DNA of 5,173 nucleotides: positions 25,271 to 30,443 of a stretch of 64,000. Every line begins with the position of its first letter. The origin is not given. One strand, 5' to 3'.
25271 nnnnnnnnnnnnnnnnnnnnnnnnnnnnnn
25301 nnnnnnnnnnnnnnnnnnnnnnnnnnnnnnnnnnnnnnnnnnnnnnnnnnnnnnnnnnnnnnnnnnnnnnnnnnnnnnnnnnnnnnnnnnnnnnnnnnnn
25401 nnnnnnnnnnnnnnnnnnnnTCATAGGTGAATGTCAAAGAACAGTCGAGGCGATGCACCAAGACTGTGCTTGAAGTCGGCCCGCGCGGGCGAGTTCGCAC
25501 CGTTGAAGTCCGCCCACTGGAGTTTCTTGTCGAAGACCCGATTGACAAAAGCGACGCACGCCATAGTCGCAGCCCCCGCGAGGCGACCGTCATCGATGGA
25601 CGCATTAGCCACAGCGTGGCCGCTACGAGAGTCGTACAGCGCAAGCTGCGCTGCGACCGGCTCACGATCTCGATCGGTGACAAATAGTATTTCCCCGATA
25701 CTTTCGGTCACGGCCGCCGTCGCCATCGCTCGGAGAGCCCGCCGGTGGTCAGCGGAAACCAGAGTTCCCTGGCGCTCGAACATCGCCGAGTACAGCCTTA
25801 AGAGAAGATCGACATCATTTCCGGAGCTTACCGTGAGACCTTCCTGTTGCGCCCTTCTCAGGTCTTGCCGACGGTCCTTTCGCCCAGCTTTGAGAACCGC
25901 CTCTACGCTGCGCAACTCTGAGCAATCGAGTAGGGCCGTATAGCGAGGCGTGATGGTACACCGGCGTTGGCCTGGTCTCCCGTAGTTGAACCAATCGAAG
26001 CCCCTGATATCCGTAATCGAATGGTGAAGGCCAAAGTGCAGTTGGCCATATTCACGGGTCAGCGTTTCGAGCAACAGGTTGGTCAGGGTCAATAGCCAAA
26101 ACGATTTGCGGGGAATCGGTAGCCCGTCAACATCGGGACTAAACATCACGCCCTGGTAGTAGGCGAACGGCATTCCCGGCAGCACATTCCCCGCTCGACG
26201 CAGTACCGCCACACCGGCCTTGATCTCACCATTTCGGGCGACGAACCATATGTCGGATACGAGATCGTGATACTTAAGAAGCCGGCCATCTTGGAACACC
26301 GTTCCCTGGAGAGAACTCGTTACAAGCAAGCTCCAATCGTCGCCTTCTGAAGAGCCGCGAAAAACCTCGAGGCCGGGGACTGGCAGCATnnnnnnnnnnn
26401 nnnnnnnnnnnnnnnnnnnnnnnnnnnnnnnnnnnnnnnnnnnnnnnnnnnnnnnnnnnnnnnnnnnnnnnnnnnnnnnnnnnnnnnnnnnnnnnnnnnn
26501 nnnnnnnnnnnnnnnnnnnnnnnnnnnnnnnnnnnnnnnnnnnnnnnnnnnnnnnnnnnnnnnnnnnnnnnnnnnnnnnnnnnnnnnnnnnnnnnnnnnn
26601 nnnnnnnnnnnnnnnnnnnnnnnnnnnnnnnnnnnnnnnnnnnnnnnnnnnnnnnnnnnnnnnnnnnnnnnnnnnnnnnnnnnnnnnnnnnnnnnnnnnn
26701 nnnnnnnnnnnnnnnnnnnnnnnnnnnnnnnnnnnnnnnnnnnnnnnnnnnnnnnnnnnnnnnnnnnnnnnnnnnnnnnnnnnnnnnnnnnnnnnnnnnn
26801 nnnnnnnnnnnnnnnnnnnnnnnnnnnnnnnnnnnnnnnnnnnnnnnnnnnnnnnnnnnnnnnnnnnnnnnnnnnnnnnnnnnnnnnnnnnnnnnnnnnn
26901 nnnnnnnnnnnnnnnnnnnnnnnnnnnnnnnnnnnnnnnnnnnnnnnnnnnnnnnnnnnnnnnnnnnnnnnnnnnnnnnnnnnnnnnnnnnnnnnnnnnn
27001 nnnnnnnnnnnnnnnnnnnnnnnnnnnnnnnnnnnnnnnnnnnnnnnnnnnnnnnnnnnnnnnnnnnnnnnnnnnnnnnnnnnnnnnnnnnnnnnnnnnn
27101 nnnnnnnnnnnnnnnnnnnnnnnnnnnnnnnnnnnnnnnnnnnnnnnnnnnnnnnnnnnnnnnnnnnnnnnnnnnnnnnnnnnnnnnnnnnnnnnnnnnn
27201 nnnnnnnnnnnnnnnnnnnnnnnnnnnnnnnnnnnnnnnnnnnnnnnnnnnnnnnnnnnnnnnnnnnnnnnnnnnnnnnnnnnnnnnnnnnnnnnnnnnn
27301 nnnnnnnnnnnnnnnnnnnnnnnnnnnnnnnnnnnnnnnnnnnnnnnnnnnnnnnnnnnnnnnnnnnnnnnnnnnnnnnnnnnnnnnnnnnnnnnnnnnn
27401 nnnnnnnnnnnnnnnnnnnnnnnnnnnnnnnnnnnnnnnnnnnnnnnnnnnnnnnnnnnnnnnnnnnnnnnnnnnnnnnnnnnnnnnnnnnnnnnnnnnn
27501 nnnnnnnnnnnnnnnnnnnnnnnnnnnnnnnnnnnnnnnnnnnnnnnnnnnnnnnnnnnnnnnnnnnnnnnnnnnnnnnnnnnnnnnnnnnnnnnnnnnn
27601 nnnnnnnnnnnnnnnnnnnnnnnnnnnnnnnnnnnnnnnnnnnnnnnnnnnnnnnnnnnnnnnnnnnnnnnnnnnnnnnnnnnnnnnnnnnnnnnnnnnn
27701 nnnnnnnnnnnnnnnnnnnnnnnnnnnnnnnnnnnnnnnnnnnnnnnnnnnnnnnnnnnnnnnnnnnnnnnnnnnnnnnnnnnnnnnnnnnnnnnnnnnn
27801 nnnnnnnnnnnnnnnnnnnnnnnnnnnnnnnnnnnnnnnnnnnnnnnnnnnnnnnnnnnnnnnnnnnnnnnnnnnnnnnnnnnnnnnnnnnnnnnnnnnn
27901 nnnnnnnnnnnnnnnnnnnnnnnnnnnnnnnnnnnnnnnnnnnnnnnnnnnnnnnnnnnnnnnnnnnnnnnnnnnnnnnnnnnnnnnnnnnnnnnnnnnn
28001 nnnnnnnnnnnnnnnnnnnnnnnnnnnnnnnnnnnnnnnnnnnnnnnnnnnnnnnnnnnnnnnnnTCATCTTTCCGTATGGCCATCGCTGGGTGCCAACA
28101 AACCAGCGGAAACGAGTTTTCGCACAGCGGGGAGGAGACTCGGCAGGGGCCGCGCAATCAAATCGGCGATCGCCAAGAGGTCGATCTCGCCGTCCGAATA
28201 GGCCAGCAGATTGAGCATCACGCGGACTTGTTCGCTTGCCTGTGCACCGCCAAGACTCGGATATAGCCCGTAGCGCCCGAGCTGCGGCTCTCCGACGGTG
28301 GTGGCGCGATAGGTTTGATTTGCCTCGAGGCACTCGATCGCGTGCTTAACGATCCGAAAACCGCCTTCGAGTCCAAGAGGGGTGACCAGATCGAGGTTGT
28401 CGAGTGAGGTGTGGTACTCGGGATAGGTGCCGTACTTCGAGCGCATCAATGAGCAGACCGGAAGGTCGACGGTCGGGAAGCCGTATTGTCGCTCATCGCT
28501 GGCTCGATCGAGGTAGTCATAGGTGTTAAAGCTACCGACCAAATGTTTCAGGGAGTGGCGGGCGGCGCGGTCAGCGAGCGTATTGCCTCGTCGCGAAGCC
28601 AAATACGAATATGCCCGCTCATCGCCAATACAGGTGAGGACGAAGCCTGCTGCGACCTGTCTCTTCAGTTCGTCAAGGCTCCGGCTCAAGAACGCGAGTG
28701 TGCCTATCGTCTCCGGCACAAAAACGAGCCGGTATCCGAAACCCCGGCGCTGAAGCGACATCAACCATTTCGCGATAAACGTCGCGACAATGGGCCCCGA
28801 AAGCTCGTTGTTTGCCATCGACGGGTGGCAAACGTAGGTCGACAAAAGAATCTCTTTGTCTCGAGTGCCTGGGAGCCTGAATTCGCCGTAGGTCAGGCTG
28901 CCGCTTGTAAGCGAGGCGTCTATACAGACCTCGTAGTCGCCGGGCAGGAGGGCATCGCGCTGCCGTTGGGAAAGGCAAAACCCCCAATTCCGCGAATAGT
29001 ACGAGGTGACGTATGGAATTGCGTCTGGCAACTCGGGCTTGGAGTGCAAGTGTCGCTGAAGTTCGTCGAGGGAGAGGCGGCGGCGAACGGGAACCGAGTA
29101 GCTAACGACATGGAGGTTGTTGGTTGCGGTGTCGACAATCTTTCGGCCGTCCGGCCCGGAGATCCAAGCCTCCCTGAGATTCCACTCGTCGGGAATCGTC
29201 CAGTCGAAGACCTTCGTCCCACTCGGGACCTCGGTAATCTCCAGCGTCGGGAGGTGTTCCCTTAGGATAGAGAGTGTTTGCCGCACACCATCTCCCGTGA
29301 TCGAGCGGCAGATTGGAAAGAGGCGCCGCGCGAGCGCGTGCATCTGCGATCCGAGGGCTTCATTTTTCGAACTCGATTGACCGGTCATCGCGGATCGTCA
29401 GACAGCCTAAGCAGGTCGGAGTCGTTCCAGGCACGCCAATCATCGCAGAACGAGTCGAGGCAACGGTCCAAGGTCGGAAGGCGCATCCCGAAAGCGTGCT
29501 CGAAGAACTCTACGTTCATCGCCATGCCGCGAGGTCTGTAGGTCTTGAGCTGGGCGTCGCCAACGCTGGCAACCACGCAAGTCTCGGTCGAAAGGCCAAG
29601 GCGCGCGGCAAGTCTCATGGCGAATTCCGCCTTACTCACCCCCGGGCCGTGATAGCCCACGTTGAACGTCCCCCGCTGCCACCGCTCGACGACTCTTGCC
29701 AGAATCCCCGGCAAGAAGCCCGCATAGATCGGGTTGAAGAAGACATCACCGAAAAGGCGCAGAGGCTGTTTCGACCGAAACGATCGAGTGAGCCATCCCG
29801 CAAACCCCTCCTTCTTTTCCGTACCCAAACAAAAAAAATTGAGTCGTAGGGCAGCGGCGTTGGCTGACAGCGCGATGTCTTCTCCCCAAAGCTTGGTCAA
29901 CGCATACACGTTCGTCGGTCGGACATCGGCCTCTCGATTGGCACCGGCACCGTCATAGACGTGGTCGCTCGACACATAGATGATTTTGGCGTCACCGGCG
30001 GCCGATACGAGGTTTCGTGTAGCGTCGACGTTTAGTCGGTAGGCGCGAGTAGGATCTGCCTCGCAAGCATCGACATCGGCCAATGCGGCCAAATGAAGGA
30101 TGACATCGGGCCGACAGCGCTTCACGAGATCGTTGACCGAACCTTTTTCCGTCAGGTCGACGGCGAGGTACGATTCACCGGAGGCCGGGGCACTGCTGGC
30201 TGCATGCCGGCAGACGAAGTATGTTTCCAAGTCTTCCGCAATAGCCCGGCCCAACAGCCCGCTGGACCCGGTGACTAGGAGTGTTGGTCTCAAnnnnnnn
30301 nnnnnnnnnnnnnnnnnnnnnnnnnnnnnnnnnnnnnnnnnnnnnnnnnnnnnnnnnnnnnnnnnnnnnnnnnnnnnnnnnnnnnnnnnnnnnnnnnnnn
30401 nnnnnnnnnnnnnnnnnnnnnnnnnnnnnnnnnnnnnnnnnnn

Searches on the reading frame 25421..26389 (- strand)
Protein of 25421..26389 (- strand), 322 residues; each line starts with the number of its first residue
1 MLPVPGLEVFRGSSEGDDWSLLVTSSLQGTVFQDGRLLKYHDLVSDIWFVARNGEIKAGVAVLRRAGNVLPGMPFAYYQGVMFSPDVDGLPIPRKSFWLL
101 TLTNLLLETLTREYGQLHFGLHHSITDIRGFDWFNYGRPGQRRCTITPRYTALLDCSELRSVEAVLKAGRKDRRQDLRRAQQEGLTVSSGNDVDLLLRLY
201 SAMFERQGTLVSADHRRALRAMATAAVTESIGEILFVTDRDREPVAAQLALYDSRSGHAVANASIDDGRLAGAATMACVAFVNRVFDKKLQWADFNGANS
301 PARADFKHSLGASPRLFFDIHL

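Call 9: search_protein_families(library=pfam, proteins=[window:25421-26389:-], max_evalue=0.001)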
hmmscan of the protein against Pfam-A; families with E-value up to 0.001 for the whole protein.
window:25421-26389:- (322 aa): 1 family
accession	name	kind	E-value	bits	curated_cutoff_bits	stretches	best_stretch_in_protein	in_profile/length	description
PF13480.13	Acetyltransf_6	-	4.9e-07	30.4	22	1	170-300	4-139/143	Acetyltransferase (GNAT) domain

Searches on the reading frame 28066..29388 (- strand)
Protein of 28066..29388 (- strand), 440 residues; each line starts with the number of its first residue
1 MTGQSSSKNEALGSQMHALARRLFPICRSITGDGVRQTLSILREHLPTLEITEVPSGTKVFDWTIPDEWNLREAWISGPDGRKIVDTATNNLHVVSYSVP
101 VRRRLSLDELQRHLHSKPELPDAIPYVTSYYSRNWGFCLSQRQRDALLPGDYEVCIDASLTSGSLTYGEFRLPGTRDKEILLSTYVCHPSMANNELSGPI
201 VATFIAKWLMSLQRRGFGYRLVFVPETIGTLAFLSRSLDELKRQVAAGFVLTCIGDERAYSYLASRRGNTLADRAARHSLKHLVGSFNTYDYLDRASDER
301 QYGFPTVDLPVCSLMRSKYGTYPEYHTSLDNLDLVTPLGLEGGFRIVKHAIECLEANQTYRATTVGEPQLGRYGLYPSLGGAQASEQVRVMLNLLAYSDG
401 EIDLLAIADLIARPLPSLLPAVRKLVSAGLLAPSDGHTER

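Call 9: search_protein_families(library=pfam, proteins=[window:28066-29388:-], max_evalue=0.001)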
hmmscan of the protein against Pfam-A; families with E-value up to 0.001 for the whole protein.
window:28066-29388:- (440 aa): 3 families
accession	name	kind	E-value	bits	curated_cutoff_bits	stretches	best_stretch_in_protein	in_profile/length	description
PF16254.10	DUF4910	-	2.7e-103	344.6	26.6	1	17-357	1-247/247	Domain of unknown function (DUF4910)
PF09940.16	DUF2172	-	7.4e-38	129.3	27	1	68-158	1-91/92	Domain of unknown function (DUF2172)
PF16221.11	HTH_47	-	3.2e-20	71.9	27.1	1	359-432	2-77/78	winged helix-turn-helix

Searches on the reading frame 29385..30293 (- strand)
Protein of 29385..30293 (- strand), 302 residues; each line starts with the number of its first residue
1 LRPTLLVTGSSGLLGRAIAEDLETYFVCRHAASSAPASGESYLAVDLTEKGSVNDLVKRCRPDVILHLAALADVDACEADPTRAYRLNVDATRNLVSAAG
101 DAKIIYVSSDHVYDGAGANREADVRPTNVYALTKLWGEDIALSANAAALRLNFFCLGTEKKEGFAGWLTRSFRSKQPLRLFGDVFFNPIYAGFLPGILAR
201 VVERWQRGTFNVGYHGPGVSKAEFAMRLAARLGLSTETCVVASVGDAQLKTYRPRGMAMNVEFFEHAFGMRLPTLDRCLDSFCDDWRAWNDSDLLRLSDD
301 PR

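Call 9: search_protein_families(library=pfam, proteins=[window:29385-30293:-], max_evalue=0.001)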
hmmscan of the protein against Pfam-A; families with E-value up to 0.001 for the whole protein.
window:29385-30293:- (302 aa): 6 families
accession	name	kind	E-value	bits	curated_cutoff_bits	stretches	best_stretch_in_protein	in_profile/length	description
PF04321.23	RmlD_sub_bind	-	1.9e-37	129.4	27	1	5-284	3-283/287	RmlD substrate binding domain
PF01370.27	Epimerase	-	2.6e-24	86.4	20.9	1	6-156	2-167/240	NAD dependent epimerase/dehydratase family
PF16363.11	GDP_Man_Dehyd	-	6.4e-13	49.3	27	1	43-142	57-165/332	GDP-mannose 4,6 dehydratase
PF02719.21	Polysacc_synt_2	-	3.5e-11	43.3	20.2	1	45-148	61-156/293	Polysaccharide biosynthesis protein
PF01073.25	3Beta_HSD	-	7.3e-08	32.2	22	1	38-150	44-166/280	3-beta hydroxysteroid dehydrogenase/isomerase family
PF07993.18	NAD_binding_4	-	1.4e-05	24.9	20.1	0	63-155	90-203/258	Male sterility protein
